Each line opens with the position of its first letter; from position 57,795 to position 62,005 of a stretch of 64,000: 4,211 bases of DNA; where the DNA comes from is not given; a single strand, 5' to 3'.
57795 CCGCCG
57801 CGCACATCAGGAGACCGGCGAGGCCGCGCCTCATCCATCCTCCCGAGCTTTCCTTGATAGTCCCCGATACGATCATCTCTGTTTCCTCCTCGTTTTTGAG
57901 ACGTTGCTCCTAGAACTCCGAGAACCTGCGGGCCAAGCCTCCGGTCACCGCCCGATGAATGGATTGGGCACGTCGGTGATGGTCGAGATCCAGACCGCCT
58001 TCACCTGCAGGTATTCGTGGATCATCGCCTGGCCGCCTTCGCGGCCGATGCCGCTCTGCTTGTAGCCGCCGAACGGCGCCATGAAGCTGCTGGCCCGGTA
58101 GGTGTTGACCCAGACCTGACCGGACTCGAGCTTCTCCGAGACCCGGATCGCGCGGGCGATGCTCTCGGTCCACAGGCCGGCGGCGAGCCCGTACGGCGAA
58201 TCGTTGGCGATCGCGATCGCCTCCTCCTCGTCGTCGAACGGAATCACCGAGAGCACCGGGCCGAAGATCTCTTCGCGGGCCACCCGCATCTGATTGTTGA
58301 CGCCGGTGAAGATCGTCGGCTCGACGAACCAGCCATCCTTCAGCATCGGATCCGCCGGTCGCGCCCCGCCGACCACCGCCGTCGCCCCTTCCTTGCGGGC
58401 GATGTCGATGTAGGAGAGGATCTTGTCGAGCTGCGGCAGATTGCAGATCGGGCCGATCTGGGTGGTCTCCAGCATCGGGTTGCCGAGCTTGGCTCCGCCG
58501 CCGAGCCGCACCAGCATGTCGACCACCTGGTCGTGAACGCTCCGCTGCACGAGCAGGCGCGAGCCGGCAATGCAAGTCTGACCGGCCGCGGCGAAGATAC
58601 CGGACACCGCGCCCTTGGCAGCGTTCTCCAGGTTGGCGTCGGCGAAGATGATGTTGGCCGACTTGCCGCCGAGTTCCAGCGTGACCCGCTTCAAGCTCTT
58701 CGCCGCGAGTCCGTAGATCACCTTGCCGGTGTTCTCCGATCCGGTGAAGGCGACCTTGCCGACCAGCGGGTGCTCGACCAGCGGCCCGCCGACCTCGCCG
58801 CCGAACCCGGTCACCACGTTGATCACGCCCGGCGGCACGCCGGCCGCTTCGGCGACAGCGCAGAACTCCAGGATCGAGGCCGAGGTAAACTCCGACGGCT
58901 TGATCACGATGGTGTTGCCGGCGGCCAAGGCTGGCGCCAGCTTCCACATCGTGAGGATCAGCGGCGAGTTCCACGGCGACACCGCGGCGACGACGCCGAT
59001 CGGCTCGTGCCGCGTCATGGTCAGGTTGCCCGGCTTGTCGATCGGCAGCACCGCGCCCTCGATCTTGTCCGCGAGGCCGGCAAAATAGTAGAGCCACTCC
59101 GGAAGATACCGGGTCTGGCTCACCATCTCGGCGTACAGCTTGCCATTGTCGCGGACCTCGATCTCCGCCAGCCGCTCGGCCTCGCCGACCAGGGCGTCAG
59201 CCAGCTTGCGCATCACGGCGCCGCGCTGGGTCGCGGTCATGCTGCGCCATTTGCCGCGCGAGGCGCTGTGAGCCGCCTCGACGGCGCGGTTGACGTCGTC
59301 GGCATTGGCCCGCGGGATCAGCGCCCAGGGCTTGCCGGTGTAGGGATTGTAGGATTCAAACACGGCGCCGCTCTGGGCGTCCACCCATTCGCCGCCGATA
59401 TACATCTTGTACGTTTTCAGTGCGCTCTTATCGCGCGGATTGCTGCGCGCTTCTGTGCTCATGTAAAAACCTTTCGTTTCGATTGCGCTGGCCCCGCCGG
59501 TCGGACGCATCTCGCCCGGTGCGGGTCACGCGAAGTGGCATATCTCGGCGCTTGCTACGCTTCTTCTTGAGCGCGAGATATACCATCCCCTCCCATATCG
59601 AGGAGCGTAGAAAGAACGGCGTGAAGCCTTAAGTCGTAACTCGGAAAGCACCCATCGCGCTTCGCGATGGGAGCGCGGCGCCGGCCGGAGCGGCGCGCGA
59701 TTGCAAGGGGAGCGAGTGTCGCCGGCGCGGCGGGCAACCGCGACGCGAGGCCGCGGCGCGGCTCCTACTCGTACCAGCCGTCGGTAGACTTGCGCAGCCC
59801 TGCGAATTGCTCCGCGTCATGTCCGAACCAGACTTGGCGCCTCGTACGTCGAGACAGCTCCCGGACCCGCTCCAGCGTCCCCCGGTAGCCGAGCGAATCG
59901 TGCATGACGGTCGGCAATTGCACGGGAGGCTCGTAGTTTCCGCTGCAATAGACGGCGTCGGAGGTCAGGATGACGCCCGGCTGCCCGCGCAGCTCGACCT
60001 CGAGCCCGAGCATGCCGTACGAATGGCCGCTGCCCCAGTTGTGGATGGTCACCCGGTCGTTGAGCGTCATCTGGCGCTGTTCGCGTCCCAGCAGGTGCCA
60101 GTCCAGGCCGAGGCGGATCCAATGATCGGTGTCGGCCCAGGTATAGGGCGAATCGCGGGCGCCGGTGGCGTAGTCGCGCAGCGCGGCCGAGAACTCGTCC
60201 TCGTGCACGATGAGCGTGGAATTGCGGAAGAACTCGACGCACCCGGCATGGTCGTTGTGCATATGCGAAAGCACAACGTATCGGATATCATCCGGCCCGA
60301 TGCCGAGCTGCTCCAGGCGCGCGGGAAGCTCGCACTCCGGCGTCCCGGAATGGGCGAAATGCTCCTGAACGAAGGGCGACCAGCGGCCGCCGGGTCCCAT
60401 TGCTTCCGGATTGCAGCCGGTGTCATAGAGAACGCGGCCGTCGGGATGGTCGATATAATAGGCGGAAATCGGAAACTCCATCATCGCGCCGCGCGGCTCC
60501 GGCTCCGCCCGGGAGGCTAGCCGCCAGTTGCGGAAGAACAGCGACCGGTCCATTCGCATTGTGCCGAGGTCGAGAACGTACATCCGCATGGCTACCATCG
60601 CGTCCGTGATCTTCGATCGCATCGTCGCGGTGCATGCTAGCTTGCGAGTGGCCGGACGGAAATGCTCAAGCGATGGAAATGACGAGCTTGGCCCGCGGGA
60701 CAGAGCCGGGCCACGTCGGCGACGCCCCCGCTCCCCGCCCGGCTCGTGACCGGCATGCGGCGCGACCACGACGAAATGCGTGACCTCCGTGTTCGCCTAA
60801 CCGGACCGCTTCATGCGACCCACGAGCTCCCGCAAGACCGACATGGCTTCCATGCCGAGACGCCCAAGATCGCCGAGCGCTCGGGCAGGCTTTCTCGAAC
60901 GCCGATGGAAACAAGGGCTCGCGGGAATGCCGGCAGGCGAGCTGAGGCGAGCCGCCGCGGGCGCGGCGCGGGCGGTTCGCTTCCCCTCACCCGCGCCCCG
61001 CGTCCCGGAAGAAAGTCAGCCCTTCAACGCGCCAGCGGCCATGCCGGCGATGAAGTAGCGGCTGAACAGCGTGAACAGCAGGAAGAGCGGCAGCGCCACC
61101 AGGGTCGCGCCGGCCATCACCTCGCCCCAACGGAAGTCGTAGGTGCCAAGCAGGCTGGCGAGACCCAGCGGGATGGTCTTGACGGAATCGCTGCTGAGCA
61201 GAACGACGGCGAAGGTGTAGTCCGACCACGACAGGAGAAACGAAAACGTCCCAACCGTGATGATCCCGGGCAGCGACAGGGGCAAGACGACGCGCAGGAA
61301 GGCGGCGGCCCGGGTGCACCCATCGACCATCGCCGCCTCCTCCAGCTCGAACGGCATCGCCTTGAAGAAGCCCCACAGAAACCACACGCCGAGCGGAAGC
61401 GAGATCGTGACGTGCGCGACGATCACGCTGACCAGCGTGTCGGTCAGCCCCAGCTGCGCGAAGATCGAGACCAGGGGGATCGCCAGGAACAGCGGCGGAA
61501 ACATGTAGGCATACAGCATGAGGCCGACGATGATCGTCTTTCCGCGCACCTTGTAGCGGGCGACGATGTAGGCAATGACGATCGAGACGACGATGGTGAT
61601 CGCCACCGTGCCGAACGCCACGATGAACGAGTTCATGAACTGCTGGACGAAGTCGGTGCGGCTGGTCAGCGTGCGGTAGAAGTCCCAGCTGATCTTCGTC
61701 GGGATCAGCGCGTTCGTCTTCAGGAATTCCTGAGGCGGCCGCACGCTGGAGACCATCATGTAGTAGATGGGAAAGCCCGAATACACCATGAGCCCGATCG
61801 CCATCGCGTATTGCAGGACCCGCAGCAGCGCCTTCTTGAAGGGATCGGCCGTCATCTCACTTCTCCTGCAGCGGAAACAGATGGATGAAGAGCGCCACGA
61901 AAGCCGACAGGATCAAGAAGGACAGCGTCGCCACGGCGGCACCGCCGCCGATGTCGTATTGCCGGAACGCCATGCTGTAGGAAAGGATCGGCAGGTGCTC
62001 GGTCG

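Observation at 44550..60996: A tRNA-Gly 3-prime-end repeat is duplicated in perfect tandem and recurs 16.3 kb away, bracketing a catabolic gene block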

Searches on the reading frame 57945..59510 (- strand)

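Call 9: search_protein_families(library=pfam, proteins=[window:57945-59510:-])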
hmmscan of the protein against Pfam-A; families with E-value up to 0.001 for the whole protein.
window:57945-59510:- (521 aa): 1 family
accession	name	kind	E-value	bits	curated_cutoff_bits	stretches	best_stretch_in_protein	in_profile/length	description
PF00171.27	Aldedh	-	3.4e-175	583.5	23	1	42-506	1-461/461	Aldehyde dehydrogenase family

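Call 63: search_protein_families(library=ncbifam, proteins=[window:57945-59510:-], max_evalue=1e-10)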
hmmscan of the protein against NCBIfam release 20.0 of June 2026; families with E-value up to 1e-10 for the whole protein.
window:57945-59510:- (521 aa): 40 families (the best 25 are shown)
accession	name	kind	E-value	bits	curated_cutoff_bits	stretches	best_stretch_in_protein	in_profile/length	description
TIGR01804.1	BADH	equivalog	4.1e-155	516.8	668.6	1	37-504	1-467/467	betaine-aldehyde dehydrogenase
NF009725.0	PRK13252.1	equivalog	3.1e-149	497.5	593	1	30-509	3-480/488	betaine-aldehyde dehydrogenase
TIGR02299.1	HpaE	equivalog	4.3e-144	480.7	638.35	1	35-510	2-478/488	5-carboxymethyl-2-hydroxymuconate semialdehyde dehydrogenase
NF045736.1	PaDhStyDRhodo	equivalog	2.8e-140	468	800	1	35-506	4-475/479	phenylacetaldehyde dehydrogenase StyD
NF045735.1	PaDhStyDPseudo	equivalog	1.3e-139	466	850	1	35-508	4-481/483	phenylacetaldehyde dehydrogenase StyD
NF050026.1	AcaldDHExaC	equivalog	1.2e-132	443.1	900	1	32-510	14-495/503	acetaldehyde dehydrogenase ExaC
NF010000.0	PRK13473.1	subfamily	6.5e-131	437.2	615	1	34-508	3-472/475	aminobutyraldehyde dehydrogenase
TIGR03216.1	OH_muco_semi_DH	equivalog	1.8e-129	432.5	693.25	1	35-508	2-479/481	2-hydroxymuconic semialdehyde dehydrogenase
NF042993.1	AlphKGSA_gudD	equivalog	1.6e-123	413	770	1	32-508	2-480/481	alpha-ketoglutaric semialdehyde dehydrogenase GucD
NF052305.1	DioxValDhHalo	equivalog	2.9e-121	405.7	750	1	32-507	3-480/483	2,5-dioxovalerate dehydrogenase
TIGR01780.1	SSADH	subfamily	2.9e-119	398.9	646.35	1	54-504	2-448/448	succinate-semialdehyde dehydrogenase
NF007352.0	PRK09847.1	equivalog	9.1e-119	397.2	850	1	34-509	20-492/495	aldehyde dehydrogenase PuuC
TIGR04284.1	aldehy_Rv0768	hypoth_equivalog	3.7e-112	375.7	775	1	35-506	2-476/480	aldehyde dehydrogenase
NF008415.0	PRK11241.1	equivalog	1.1e-109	367.4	828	1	30-508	7-480/482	NADP-dependent succinate-semialdehyde dehydrogenase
NF007497.0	PRK10090.1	equivalog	1.3e-108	363.9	500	1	30-509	3-478/480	aldehyde dehydrogenase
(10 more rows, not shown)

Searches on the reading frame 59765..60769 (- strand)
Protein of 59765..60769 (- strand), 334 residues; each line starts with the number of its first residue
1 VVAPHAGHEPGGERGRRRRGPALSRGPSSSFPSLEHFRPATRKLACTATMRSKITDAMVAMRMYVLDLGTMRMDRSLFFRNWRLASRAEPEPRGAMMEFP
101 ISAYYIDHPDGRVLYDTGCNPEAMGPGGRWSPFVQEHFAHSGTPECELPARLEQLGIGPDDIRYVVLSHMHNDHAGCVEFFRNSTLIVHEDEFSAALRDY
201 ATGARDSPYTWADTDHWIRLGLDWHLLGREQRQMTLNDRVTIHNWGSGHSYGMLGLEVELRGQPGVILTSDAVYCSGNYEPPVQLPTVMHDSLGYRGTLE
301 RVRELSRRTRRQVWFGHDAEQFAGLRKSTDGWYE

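Call 9: search_protein_families(library=pfam, proteins=[window:59765-60769:-])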
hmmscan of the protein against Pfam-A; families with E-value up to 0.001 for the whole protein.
window:59765-60769:- (334 aa): 1 family
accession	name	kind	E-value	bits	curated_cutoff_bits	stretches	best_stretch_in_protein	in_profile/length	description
PF00753.33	Lactamase_B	-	3.3e-14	53.7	22.7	1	99-185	4-67/196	Metallo-beta-lactamase superfamily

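Call 39: find_homologous_proteins(query=window:59765-60622:-)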
Query window:59765-60622:- (285 aa): 443 proteins with E <= 0.001 among 2421 candidates; the best 120 are listed.
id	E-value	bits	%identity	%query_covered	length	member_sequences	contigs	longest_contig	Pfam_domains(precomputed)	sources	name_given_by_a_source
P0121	1.6e-198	676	100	100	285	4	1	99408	PF23023.2,PF00753.34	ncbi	-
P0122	3.0e-131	455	70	97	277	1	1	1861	PF00753.34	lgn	-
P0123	1.2e-116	407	62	97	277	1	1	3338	PF00753.34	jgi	jgi:N-acyl homoserine lactone hydrolase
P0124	2.5e-115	403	60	97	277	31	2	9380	PF00753.34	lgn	-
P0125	1.8e-111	390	60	97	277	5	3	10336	PF00753.34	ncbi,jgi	jgi:N-acyl homoserine lactone hydrolase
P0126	6.2e-111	389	60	97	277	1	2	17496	PF00753.34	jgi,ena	jgi:glyoxylase-like metal-dependent hydrolase (beta-lactamase superfamily II)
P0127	6.3e-107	376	60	97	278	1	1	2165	PF12706.14,PF23023.2,PF00753.34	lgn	-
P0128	9.1e-104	365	58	96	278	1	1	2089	PF00753.34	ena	-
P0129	6.8e-103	362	56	96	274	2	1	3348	PF00753.34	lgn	-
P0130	1.4e-102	361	57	96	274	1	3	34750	PF00753.34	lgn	-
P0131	2.0e-101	357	56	96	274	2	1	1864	PF00753.34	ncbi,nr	ncbi:MAG: N-acyl homoserine lactonase family protein [Rhodospirillaceae bacterium]|nr:N-acyl homoser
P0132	2.6e-101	357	58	96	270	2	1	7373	PF00753.34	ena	-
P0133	2.6e-101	357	55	96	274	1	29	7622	PF00753.34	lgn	-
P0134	1.0e-99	352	57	96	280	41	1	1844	PF23023.2,PF00753.34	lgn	-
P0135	9.7e-99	349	55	96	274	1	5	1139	PF00753.34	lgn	-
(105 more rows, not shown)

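Call 62: find_encoding_contigs(protein=P0126, flank=10000, max_places=3)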
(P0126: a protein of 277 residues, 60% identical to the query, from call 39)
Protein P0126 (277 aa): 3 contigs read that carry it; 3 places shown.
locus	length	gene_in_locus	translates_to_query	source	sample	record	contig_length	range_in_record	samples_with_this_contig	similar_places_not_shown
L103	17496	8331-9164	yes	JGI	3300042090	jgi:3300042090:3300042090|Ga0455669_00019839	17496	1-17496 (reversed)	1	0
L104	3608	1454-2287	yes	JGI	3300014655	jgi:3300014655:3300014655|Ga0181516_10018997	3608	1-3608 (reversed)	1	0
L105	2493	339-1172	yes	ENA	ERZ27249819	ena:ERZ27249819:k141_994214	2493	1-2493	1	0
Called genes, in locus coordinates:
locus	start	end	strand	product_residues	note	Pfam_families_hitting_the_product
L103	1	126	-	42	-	?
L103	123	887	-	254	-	PF04376:ATE_N, PF04377:ATE_C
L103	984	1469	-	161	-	PF06271:RDD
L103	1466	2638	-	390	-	PF13677:MotB_plug, PF00691:OmpA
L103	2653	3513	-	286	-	PF20560:MotA_N, PF01618:MotA_ExbB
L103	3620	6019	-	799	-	PF01804:Penicil_amidase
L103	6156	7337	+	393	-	-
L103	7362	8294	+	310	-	PF00561:Abhydrolase_1, PF12146:Hydrolase_4 (weak), PF12697:Abhydrolase_6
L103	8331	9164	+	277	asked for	PF00753:Lactamase_B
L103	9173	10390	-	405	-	PF00083:Sugar_tr (weak), PF07690:MFS_1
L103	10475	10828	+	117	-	-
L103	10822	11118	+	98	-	-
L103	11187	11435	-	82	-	PF03693:ParD_antitoxin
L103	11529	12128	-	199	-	-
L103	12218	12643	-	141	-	PF10387:DUF2442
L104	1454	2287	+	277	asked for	PF00753:Lactamase_B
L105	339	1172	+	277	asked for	PF00753:Lactamase_B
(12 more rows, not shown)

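Call 63: search_protein_families(library=ncbifam, proteins=[window:59765-60622:-], max_evalue=1e-10)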
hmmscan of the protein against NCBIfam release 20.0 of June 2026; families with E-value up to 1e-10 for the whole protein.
window:59765-60622:- (285 aa): 4 families
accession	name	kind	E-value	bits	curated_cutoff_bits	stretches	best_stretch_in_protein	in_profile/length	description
NF047976.1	lactonase_AhlS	equivalog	1e-107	359.3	475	1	12-285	3-276/276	AhlS family quorum-quenching N-acyl homoserine lactonase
NF045700.1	AHLLactAttM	equivalog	2.6e-30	105.8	390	1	44-279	25-256/257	AttM family quorum-quenching N-acyl homoserine lactonase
NF047925.1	pyridox_lacton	equivalog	1.2e-25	90.8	325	1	10-148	2-124/268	4-pyridoxolactonase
NF045699.1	AHLLactAiiA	equivalog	7.4e-24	84.3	375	1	13-275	4-243/251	quorum-quenching N-acyl homoserine lactonase AiiA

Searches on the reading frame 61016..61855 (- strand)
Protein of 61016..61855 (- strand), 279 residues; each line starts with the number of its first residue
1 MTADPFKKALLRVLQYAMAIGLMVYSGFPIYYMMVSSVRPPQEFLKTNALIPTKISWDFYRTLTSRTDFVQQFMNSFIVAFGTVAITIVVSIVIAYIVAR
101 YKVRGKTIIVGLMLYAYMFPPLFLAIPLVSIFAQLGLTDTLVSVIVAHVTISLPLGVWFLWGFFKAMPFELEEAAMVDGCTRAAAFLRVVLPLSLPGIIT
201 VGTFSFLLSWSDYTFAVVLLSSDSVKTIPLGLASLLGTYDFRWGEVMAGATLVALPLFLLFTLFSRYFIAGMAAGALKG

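Call 9: search_protein_families(library=pfam, proteins=[window:61016-61855:-])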
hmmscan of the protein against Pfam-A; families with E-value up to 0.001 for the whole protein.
window:61016-61855:- (279 aa): 1 family
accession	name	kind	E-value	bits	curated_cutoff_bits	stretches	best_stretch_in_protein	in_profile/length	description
PF00528.27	BPD_transp_1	-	9e-15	55.3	26.4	1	92-271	2-181/184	Binding-protein-dependent transport system inner membrane component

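Call 14: find_encoding_contigs(protein=window:61016-61855:-, flank=10000, max_places=10)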
Protein window:61016-61855:- (279 aa): 6 contigs read that carry it; 6 places shown.
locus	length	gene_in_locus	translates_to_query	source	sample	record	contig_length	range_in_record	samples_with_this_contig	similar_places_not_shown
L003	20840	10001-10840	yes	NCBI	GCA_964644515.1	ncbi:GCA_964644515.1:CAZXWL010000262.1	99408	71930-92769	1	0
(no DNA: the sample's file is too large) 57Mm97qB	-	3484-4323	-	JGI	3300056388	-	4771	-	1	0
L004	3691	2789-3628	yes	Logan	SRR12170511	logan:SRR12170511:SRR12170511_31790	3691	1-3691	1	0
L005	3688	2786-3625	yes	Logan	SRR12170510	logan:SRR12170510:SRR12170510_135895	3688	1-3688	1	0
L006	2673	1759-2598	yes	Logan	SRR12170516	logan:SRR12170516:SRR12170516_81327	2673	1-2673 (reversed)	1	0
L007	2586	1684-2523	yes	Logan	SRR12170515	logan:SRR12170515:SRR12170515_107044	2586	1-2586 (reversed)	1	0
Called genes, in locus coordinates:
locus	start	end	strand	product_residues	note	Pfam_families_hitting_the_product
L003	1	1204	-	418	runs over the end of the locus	PF06792:UPF0261, PF23189:UPF0261_C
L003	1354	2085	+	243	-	PF00392:GntR, PF07729:FCD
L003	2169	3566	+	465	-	PF01565:FAD_binding_4, PF02913:FAD-oxidase_C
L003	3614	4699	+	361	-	PF01408:GFO_IDH_MocA, PF22725:GFO_IDH_MocA_C3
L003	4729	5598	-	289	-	PF01261:AP_endonuc_2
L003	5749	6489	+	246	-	PF00106:adh_short, PF01370:Epimerase (weak), PF13561:adh_short_C2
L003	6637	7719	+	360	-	PF02463:SMC_N (weak), PF00005:ABC_tran, PF13304:AAA_21 (faint), PF13401:AAA_22 (faint), PF17912:OB_MalK, PF08402:TOBE_2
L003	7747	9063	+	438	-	PF01547:SBP_bac_1, PF13416:SBP_bac_8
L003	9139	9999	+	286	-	PF00528:BPD_transp_1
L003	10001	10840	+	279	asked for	PF00528:BPD_transp_1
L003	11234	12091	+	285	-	PF00753:Lactamase_B, PF23023:Anti-Pycsar_Apyc1 (faint)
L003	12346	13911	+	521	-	PF00171:Aldedh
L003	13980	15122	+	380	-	PF13407:Peripla_BP_4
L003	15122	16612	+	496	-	PF00005:ABC_tran, PF13304:AAA_21 (faint), PF00005:ABC_tran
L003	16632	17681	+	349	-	PF02653:BPD_transp_2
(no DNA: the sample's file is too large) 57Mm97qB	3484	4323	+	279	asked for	PF00528:BPD_transp_1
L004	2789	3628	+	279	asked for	PF00528:BPD_transp_1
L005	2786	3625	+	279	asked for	PF00528:BPD_transp_1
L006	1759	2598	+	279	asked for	PF00528:BPD_transp_1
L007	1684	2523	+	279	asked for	PF00528:BPD_transp_1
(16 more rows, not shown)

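Call 40: list_cluster_members(proteins=[P0001, P0121, window:61016-61855:-])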
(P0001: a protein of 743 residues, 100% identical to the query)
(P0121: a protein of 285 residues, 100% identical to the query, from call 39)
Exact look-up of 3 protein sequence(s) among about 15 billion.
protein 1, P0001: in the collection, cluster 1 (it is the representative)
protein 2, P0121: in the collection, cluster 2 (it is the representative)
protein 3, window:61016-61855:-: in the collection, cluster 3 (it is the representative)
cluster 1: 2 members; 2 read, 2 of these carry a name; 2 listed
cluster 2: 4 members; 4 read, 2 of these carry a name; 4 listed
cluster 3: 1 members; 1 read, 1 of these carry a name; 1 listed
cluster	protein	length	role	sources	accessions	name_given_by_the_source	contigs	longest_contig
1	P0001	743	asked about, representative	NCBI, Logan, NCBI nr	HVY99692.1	MAG TPA: propanediol/glycerol family dehydratase large subunit [Dongiaceae bacterium] | propanediol/glycerol family dehydratase large subunit [Dongiaceae bacterium]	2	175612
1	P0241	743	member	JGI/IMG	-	propanediol dehydratase large subunit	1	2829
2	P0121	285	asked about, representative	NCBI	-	-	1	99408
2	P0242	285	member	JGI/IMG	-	glyoxylase-like metal-dependent hydrolase (beta-lactamase superfamily II)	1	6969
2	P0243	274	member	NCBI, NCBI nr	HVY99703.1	MAG TPA: N-acyl homoserine lactonase family protein [Dongiaceae bacterium] | N-acyl homoserine lactonase family protein [Dongiaceae bacterium]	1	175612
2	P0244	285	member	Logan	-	-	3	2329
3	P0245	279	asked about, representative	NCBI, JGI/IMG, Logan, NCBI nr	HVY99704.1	MAG TPA: carbohydrate ABC transporter permease [Dongiaceae bacterium] | multiple sugar transport system permease protein | carbohydrate ABC transporter permease [Dongiaceae bacterium]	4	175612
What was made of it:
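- The window apparently comes from a metagenome-assembled genome, though whether it was short-read assembled is not known (call 40).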
